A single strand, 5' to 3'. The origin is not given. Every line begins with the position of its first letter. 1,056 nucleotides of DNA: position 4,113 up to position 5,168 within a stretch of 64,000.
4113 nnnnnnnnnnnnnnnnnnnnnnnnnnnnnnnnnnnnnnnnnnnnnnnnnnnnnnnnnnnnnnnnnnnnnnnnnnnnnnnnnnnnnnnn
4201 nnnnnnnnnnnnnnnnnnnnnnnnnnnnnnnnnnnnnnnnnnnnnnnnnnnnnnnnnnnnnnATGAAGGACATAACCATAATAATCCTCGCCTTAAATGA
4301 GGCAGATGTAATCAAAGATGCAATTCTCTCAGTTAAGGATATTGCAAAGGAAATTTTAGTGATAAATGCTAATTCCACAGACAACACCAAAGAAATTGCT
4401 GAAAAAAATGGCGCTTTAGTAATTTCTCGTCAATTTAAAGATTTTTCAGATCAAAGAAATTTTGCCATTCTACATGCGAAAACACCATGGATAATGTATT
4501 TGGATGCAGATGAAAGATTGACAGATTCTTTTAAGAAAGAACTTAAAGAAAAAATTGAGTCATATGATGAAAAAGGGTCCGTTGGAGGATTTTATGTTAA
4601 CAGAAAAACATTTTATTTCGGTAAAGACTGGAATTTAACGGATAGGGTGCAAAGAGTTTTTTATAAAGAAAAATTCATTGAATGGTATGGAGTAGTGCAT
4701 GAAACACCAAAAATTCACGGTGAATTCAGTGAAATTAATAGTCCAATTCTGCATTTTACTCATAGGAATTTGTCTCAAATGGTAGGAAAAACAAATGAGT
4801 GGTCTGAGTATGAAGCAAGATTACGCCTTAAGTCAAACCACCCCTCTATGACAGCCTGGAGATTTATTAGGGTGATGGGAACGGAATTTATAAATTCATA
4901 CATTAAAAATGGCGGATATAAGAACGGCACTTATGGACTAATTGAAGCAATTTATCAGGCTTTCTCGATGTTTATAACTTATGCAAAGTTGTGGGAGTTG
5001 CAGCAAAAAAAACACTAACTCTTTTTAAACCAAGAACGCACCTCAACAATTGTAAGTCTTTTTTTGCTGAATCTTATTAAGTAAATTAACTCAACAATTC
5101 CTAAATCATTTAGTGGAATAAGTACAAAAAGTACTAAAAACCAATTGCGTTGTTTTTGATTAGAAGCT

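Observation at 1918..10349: Repeated three-part modules: YfhO-type GT-C, small GT2, and a Ppm-like GT2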

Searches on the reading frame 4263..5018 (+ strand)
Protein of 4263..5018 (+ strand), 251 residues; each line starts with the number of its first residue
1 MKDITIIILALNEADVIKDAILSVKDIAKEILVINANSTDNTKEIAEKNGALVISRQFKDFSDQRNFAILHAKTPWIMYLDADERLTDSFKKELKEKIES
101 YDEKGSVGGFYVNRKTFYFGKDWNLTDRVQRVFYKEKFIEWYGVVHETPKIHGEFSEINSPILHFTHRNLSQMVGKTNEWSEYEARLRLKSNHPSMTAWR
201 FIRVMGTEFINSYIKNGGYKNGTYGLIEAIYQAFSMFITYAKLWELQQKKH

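Call 4: search_protein_families(library=pfam, proteins=[window:4263-5018:+], max_evalue=0.01)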
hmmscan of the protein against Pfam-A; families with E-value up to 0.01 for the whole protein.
window:4263-5018:+ (251 aa): 2 families
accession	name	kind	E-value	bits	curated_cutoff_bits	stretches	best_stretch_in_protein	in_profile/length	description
PF00535.33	Glycos_transf_2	-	5.3e-21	75.7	23.3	1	5-142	1-146/168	Glycosyl transferase family 2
PF13704.12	Glyco_tranf_2_4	-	5.4e-06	27.3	27.5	1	12-90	2-88/98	Glycosyl transferase family 2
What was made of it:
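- Checked: GT2 4263-5018, GT2 8689-9621 and GT2 9618-10349: all PF00535 (call 4).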

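Call 10: search_protein_families(library=ncbifam, proteins=[window:4263-5018:+], max_evalue=0.001)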
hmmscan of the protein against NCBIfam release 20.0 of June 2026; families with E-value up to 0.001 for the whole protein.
window:4263-5018:+ (251 aa): 9 families
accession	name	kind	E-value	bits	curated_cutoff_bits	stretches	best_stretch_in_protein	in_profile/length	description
TIGR04283.1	glyco_like_mftF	equivalog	9.1e-14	51.6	182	1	4-104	1-103/221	TIGR04283 family arsenosugar biosynthesis glycosyltransferase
TIGR04195.1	S_glycosyl_SunS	equivalog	2.8e-12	46.2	350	1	3-149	58-202/421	SunS family peptide S-glycosyltransferase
TIGR04182.1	glyco_TIGR04182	equivalog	7e-10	38.8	325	1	3-89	1-88/293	S-layer glycoprotein N-glycosyltransferase AglJ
NF058614.1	PPMAGASynPpgS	equivalog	7.5e-07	28.8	370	1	3-55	1-53/226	polyprenyl-phospho-N-acetylgalactosaminyl synthase PpgS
NF010496.0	PRK13915.1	equivalog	9.1e-07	28.2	262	1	3-57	32-92/307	glucosyl-3-phosphoglycerate synthase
NF041391.1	DPhHxTase_Halo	equivalog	6.5e-05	22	375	1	12-85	5-80/213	dolichyl-phosphate hexose transferase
TIGR03937.1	PgaC_IcaA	equivalog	7.8e-05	21.8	422.3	1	2-109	45-161/407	poly-beta-1,6-N-acetyl-D-glucosamine synthase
NF038302.1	EPS_HpsE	equivalog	0.00022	20.3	300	1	22-108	27-121/307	hormogonium polysaccharide biosynthesis glycosyltransferase HpsE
NF047683.1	TeichurnBiosyTuaG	equivalog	0.00025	20.7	400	1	3-89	7-103/252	teichuronic acid biosynthesis protein TuaG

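Call 15: search_solved_structures(query=window:4263-5018:+, max_evalue=0.01)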
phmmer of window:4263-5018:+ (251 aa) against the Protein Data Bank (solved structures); distinct sequences matched with E-value up to 0.01: 7.
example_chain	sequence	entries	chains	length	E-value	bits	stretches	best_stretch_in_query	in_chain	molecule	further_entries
22ao_A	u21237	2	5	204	2.8e-12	49.6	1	5-167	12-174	GmaR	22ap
7msk_A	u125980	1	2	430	8.6e-09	38.3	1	3-149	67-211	Glyco_trans_2-like domain-containing protein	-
7msp_A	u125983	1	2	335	1.3e-08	37.7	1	4-158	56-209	SPbeta prophage-derived glycosyltransferase SunS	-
7msn_A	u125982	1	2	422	2.3e-08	36.9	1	4-158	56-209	SPbeta prophage-derived glycosyltransferase SunS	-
3l7j_A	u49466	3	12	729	0.0096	18.5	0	2-89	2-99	Teichoic acid biosynthesis protein F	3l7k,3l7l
3l7m_A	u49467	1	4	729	0.0098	18.4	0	2-89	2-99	Teichoic acid biosynthesis protein F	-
3l7i_A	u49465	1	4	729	0.0099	18.4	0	2-89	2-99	Teichoic acid biosynthesis protein F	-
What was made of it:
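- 4263..5018 (+): Soluble 251-aa GT2 of the SunS/ThuS/GmaR-like class (DAD motif at residue 81). Not Dpm1-like. Start overlaps the YfhO1 stop (ATGA). PDB sequence hits: GmaR 2.8e-12, ThuS and SunS ~1e-8 (call 15).
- On SunS/ThuS-type peptide glycosyltransferases (for 4263): The protein is about 85-180 aa shorter than the SunS/ThuS chains in the PDB (call 15).
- Closest known: SunS/ThuS glycocin S-glycosyltransferases and the GmaR flagellin glycosyltransferase. Different: 4263 is only 251 aa, against 335-430 aa for the SunS/ThuS chains in the PDB (call 15), so it lacks their additional C-terminal region.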

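Call 40: find_homologous_proteins(query=window:4263-5018:+, max_evalue=0.00001)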
Query window:4263-5018:+ (251 aa): 1957 proteins with E <= 0.00001 among 2277 candidates; the best 120 are listed.
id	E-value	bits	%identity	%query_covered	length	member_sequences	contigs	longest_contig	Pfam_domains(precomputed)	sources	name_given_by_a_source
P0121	4.4e-165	565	100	100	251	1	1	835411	PF00535.33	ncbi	-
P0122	4.2e-138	477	82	100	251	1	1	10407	PF00535.33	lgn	-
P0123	1.4e-133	462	76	100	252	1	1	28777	PF00535.33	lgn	-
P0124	3.4e-132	457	78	100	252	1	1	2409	PF10111.15,PF00535.33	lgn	-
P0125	3.3e-131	454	77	100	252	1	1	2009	PF00535.33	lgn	-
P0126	3.6e-131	454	76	100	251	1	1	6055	PF10111.15,PF00535.33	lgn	-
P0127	2.6e-121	422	71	99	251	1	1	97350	PF00535.33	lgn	-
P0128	6.9e-117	407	70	100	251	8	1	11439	PF00535.33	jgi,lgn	jgi:glycosyltransferase involved in cell wall biosynthesis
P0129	3.5e-115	401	68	99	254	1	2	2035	PF10111.15,PF00535.33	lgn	-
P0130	1.4e-114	399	68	100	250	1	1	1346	PF00535.33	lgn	-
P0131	2.0e-114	399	68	98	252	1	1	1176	PF00535.33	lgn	-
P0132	3.8e-114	398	70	100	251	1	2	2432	PF00535.33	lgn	-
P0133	4.3e-114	398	69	99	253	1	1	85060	PF00535.33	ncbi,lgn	-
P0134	6.0e-113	394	69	99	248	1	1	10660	PF00535.33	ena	-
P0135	6.9e-113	394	67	99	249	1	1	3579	PF00535.33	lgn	-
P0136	3.0e-112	392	68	100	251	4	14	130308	PF00535.33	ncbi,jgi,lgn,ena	-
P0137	5.2e-111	388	67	100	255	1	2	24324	PF00535.33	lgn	-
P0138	7.8e-111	387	66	99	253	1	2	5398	PF00535.33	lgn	-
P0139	1.2e-110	387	66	99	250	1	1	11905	PF00535.33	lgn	-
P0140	1.6e-110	386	65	100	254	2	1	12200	PF00535.33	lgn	-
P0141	3.4e-110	385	66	100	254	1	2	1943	PF10111.15,PF00535.33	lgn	-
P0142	8.6e-110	384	65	100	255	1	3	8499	PF10111.15,PF00535.33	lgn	-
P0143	9.9e-110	384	65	100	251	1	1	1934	PF00535.33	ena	-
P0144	4.1e-109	382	66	100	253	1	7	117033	PF00535.33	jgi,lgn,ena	-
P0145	4.8e-109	381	64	100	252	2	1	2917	PF10111.15,PF00535.33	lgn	-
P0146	5.7e-109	381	66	100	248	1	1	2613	PF10111.15,PF00535.33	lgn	-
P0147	1.6e-108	380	64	100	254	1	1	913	PF00535.33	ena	-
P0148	2.1e-108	379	63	99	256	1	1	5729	PF00535.33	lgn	-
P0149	3.9e-108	378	67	100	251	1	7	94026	PF00535.33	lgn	-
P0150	4.3e-108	378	65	98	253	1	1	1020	PF00535.33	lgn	-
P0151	1.9e-107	376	64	100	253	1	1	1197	PF00535.33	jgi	jgi:glycosyltransferase involved in cell wall biosynthesis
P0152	2.9e-107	376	63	100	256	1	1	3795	PF00535.33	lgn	-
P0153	4.0e-107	375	65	100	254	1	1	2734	PF00535.33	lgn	-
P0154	4.0e-107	375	63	99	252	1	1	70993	PF00535.33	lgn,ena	-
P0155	4.2e-107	375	66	100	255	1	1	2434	PF00535.33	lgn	-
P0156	4.4e-107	375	64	99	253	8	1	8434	PF00535.33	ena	-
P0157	4.6e-107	375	66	100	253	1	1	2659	PF00535.33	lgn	-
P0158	4.7e-107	375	66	100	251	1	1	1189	PF00535.33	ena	-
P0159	6.8e-107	374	62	100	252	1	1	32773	PF00535.33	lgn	-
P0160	1.9e-106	373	63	99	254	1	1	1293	PF00535.33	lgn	-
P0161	2.2e-106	373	65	100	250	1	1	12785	PF00535.33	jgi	jgi:glycosyltransferase involved in cell wall biosynthesis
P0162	2.4e-106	373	62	100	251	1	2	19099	PF00535.33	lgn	-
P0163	2.5e-106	372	63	100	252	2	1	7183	PF00535.33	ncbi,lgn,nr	ncbi:MAG: glycosyltransferase family 2 protein [Candidatus Levybacteria bacterium]|nr:glycosyltransf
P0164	5.8e-106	371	65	100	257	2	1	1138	PF00535.33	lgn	-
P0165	1.2e-105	370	62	100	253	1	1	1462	PF00535.33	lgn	-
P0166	1.3e-105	370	62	99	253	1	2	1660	PF00535.33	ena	-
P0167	3.6e-105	369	63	100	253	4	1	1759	PF00535.33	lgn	-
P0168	4.1e-105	368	63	99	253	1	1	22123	PF00535.33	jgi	jgi:glycosyltransferase involved in cell wall biosynthesis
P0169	5.3e-105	368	63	100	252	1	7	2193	PF00535.33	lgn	-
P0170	6.6e-105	368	63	100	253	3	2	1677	PF00535.33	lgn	-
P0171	7.8e-105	368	64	98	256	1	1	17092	PF00535.33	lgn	-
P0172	2.2e-104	366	60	99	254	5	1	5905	PF00535.33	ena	-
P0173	2.6e-104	366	63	100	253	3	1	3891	PF00535.33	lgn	-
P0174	2.8e-104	366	61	99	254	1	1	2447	PF00535.33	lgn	-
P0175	6.6e-104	365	65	100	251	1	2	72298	PF10111.15,PF00535.33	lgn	-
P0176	7.0e-104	364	62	100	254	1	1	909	PF00535.33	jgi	jgi:glycosyltransferase involved in cell wall biosynthesis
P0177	9.2e-104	364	61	99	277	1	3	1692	PF00535.33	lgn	-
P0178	1.8e-103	363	62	100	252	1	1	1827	PF00535.33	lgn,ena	-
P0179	1.8e-103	363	64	100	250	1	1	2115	PF00535.33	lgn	-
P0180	5.0e-103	362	61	100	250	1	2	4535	PF00535.33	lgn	-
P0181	1.2e-102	360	62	100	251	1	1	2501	PF00535.33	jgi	jgi:glycosyltransferase involved in cell wall biosynthesis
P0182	7.3e-102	358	61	99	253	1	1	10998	PF00535.33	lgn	-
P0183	1.6e-101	357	61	98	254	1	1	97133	PF00535.33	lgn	-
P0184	1.7e-101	357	63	100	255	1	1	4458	PF00535.33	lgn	-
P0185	2.0e-101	356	60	100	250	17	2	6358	PF00535.33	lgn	-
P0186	2.2e-101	356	62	100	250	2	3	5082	PF00535.33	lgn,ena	-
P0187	2.3e-101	356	62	98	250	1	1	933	PF00535.33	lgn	-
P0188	2.4e-101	356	62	100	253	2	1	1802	PF00535.33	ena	-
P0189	2.8e-101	356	60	99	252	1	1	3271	PF00535.33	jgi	-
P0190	3.9e-101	355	61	98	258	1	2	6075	PF00535.33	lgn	-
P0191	6.9e-101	355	62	99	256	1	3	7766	PF00535.33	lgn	-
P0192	1.4e-100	354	61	99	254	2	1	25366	PF00535.33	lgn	-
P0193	1.5e-100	354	60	100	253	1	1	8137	PF00535.33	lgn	-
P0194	3.2e-100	352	60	100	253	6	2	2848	PF00535.33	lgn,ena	-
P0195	3.4e-100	352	62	99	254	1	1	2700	PF00535.33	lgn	-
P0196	3.7e-100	352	63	97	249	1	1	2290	PF00535.33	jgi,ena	-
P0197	4.9e-100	352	61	99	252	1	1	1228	PF00535.33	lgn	-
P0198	5.6e-100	352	62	98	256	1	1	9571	PF00535.33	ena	-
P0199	6.5e-100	351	61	98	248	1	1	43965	PF10111.15,PF00535.33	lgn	-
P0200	1.3e-99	351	63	96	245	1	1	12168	PF00535.33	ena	-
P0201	1.5e-99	350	59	99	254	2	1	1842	PF00535.33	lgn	-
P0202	1.8e-99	350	64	98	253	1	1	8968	PF00535.33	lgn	-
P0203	2.1e-99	350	58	100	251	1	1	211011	PF00535.33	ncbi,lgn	-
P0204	2.8e-99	349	59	99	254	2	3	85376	PF00535.33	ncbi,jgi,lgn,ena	-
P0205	3.6e-99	349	59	100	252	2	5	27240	PF00535.33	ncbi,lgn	-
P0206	4.5e-99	349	63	98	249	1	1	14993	PF10111.15,PF00535.33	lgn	-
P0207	7.7e-99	348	62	98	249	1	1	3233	PF00535.33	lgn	-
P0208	1.0e-98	348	60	96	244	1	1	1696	PF00535.33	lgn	-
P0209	1.6e-98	347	61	98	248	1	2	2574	PF00535.33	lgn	-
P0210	3.9e-98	346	63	99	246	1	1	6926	PF00535.33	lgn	-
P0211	4.4e-98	345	58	100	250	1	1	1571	PF00535.33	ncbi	-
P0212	6.6e-98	345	64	100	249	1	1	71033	PF00535.33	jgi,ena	-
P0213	2.7e-97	343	59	100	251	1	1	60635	PF00535.33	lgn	-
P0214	3.6e-97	342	62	98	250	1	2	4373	PF00535.33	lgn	-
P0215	4.2e-97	342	59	98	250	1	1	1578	PF00535.33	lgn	-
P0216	4.7e-97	342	60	98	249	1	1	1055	PF00535.33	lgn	-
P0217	7.2e-97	341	60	98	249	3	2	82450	PF00535.33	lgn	-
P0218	8.1e-97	341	59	98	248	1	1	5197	PF00535.33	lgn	-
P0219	1.0e-96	341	61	98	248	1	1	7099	PF00535.33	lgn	-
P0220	1.5e-96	340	58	98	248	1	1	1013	PF00535.33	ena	-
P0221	1.6e-96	340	62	98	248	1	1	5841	PF00535.33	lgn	-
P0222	1.7e-96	340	59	98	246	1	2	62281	PF00535.33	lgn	-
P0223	3.3e-96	339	59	100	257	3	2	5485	PF00535.33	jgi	jgi:glycosyltransferase involved in cell wall biosynthesis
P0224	3.6e-96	339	62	98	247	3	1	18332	PF00535.33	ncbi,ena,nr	ncbi:MAG: hypothetical protein A2776_00935 [Candidatus Levybacteria bacterium RIFCSPHIGHO2_01_FULL_4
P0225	3.8e-96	339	61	98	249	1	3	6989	PF10111.15,PF00535.33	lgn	-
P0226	3.8e-96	339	61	98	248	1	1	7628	PF00535.33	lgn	-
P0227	4.0e-96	339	57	98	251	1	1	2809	PF10111.15,PF00535.33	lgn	-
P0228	4.5e-96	339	60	100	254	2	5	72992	PF10111.15,PF00535.33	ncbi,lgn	-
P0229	5.0e-96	339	60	98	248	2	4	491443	PF10111.15,PF00535.33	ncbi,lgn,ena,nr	ncbi:MAG TPA: glycosyltransferase family 2 protein [Candidatus Levybacteria bacterium]|nr:glycosyltr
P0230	5.2e-96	339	63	98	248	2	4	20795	PF00535.33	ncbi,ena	-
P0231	7.0e-96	338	62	98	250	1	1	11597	PF10111.15,PF00535.33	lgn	-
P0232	7.9e-96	338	61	97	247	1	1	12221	PF00535.33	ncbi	-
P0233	1.9e-95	337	59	98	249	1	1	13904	PF10111.15,PF00535.33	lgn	-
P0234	2.2e-95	337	59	97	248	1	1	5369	PF00535.33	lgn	-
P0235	2.4e-95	337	57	100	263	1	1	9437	PF10111.15,PF00535.33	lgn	-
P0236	2.6e-95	336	60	99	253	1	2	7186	PF10111.15,PF00535.33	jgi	jgi:glycosyltransferase involved in cell wall biosynthesis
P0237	2.7e-95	336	61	98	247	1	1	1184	PF00535.33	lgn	-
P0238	2.9e-95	336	62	98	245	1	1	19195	PF10111.15,PF00535.33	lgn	-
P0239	4.1e-95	336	57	98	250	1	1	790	PF10111.15,PF13641.13,PF00535.33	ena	-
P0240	4.8e-95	336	60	98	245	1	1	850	PF00535.33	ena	-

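Call 50: predict_structure(alignment_id=A2)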
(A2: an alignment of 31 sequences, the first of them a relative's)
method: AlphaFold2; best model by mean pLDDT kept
length: 251 residues; sequences in the alignment: 31
mean_pLDDT: 89.7   pTM: 0.75
mean pLDDT of the five models: 89.7, 89.0, 88.2, 87.7, 87.4
residues with pLDDT >= 90: 149; 70-90: 94; 50-70: 8; < 50: 0
segments of 3 or more residues with pLDDT < 50: none
pLDDT, mean of each block of 10 residues (from residue 1): 90 93 96 94 97 92 92 96 96 95 94 88 85 96 79 96 83 76 86 88 90 84 82 89 89 57
secondary structure, 60 per line:
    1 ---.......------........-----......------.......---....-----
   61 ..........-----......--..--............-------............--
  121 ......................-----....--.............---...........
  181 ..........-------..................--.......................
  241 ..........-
elements in order: E4-10 H17-24 E30-35 H42-48 E52-55 H61-70 E76-81 H88-99 E107-118 E121-134 E138-142 E148-151 E154-166 H170-190 H198-215 H218-250

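Call 53: fold_search(model_id=the predicted structure, library=pdb)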
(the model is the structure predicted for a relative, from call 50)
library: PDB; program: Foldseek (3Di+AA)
matches with E <= 10: 1765; with E <= 0.001: 265
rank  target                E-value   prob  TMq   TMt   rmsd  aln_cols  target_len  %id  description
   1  7msn_A                1.9e-13  1.00  0.55  0.35  12.6       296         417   23  SunS glycosin S-glycosyltransferase (released 2022-04-13)
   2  7msk_A                7.3e-13  1.00  0.55  0.34  11.3       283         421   24  ThuS glycosin S-glycosyltransferase (released 2022-04-13)
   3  7msp_B                9.4e-13  1.00  0.60  0.46  11.3       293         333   21  SunS glycosin S-glycosyltransferase (released 2022-04-13)
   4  7msp_A                1.2e-12  1.00  0.59  0.46   7.2       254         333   22  SunS glycosin S-glycosyltransferase (released 2022-04-13)
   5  7msk_B                1.3e-12  1.00  0.55  0.34  11.6       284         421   23  ThuS glycosin S-glycosyltransferase (released 2022-04-13)
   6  7msn_B                4.1e-12  1.00  0.53  0.34  12.8       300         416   21  SunS glycosin S-glycosyltransferase (released 2022-04-13)
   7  6p61_C                7.9e-10  1.00  0.55  0.71   2.9       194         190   20  Structure of a Glycosyltransferase from Leptospira borgpetersenii serovar Hardjo-bovis (strain JB197) (released 2019-07-10)
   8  6p61_B                9.0e-10  1.00  0.55  0.70   2.9       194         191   20  Structure of a Glycosyltransferase from Leptospira borgpetersenii serovar Hardjo-bovis (strain JB197) (released 2019-07-10)
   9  9omn_B                2.0e-09  1.00  0.51  0.47  12.1       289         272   15  WrtF fucosyltransferase - GDP-2-deoxy-2-fluoro-beta-L-fucose (released 2025-10-29)
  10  9omk_B                2.3e-09  1.00  0.50  0.49  10.5       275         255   14  WrtF fucosyltransferase - trisaccharide acceptor (released 2025-10-29)
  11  1h7q                  2.6e-09  1.00  0.49  0.51   4.5       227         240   15  dTDP-MANGANESE COMPLEX OF SPSA FROM BACILLUS SUBTILIS (released 2001-12-13)
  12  8viw_A                2.9e-09  1.00  0.50  0.24   4.7       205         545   15  Cryo-EM structure of heparosan synthase 2 from Pasteurella multocida with polysaccharide in the GlcNAc-T active site (released 2024-07-24)
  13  6p61_A                3.5e-09  1.00  0.49  0.62   3.6       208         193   18  Structure of a Glycosyltransferase from Leptospira borgpetersenii serovar Hardjo-bovis (strain JB197) (released 2019-07-10)
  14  9omj_A                3.7e-09  1.00  0.51  0.48  12.2       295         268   14  WrtF fucosyltransferase - GDP-beta-L-fucose (released 2025-10-29)
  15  9omh_A                4.2e-09  1.00  0.51  0.48  12.8       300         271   13  WrtF fucosyltransferase - Apo (released 2025-10-29)
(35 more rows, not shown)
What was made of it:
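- On SunS/ThuS-type peptide glycosyltransferases (for 4263): Core similarity is met (calls 15, 53).
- Closest known: SunS/ThuS glycocin S-glycosyltransferases and the GmaR flagellin glycosyltransferase. Same: They are the best sequence and predicted-structure matches, at 21-24% identity over the GT-A core plus the following helices (calls 15, 53).
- The nearest solved relatives of 4263 act on peptides or proteins (calls 15, 53).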
